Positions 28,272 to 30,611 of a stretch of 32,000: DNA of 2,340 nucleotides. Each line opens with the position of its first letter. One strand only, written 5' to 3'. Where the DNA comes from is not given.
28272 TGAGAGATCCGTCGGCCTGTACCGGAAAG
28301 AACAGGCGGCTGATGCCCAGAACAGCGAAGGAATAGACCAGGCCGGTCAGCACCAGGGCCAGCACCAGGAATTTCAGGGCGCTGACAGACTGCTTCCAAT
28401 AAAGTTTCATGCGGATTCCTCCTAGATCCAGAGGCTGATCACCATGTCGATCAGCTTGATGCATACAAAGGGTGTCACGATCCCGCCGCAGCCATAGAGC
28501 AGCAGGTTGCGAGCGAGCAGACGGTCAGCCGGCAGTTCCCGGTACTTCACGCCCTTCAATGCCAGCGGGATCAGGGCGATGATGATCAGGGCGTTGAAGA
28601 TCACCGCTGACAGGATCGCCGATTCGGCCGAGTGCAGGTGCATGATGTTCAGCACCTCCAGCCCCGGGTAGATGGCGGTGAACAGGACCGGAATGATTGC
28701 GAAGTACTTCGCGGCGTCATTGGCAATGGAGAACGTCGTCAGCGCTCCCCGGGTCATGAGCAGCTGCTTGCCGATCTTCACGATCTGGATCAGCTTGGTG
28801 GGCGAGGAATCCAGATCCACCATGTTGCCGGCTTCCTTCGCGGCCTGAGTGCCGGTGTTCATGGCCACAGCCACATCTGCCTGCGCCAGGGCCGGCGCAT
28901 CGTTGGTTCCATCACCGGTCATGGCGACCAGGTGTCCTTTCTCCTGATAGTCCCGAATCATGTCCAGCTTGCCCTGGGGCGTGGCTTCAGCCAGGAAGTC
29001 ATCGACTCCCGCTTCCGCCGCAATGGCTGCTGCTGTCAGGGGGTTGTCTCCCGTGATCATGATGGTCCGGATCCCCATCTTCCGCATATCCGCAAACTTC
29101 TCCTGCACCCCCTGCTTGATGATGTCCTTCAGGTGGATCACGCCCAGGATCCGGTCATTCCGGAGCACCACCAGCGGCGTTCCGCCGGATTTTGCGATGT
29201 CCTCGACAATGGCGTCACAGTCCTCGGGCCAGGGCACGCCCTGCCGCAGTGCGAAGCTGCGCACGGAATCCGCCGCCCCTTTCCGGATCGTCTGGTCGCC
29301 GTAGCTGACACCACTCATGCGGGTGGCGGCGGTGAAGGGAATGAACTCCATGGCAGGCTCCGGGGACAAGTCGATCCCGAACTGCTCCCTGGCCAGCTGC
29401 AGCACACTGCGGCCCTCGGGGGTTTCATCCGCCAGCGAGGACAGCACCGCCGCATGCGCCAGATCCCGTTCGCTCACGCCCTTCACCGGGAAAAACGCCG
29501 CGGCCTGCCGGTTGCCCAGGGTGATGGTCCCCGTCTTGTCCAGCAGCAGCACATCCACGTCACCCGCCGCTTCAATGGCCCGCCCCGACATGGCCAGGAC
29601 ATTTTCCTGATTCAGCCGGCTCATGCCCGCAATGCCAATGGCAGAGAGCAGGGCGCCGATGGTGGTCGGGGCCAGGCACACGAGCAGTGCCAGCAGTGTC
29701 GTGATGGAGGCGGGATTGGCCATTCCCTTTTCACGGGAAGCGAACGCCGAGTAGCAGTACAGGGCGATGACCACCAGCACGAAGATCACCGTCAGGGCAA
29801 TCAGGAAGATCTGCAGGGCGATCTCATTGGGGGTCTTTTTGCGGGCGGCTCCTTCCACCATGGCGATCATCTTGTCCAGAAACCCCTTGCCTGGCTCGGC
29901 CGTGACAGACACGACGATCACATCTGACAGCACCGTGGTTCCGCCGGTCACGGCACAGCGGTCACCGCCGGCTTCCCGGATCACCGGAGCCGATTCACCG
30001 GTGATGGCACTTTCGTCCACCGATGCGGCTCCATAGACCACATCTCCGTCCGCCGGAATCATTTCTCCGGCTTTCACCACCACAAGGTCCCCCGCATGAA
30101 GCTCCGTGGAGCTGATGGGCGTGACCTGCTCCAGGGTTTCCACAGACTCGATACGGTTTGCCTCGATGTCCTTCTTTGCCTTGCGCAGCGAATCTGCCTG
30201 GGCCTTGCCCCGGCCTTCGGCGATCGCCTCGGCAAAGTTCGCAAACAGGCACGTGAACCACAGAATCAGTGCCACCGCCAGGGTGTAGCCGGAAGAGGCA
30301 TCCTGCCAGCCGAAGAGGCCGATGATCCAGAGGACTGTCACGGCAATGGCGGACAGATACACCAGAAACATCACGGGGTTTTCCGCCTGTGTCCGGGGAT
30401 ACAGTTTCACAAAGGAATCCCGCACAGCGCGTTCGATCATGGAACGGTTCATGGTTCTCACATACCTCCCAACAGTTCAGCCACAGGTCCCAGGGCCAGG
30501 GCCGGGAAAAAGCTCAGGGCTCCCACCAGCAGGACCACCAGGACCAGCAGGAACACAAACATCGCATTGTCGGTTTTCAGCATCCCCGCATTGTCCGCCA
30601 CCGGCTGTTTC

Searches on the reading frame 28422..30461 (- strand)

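Call 20: search_protein_families(library=pfam, proteins=[window:28422-30461:-], max_evalue=0.001)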
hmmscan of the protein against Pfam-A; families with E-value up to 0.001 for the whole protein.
window:28422-30461:- (679 aa): 2 families
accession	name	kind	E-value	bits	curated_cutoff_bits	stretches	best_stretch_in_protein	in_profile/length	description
PF00122.25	E1-E2_ATPase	-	9.6e-32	110.4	28.1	1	112-285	14-180/181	E1-E2 ATPase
PF00702.32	Hydrolase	-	3.5e-24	86.7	26.4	1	302-529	1-191/191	haloacid dehalogenase-like hydrolase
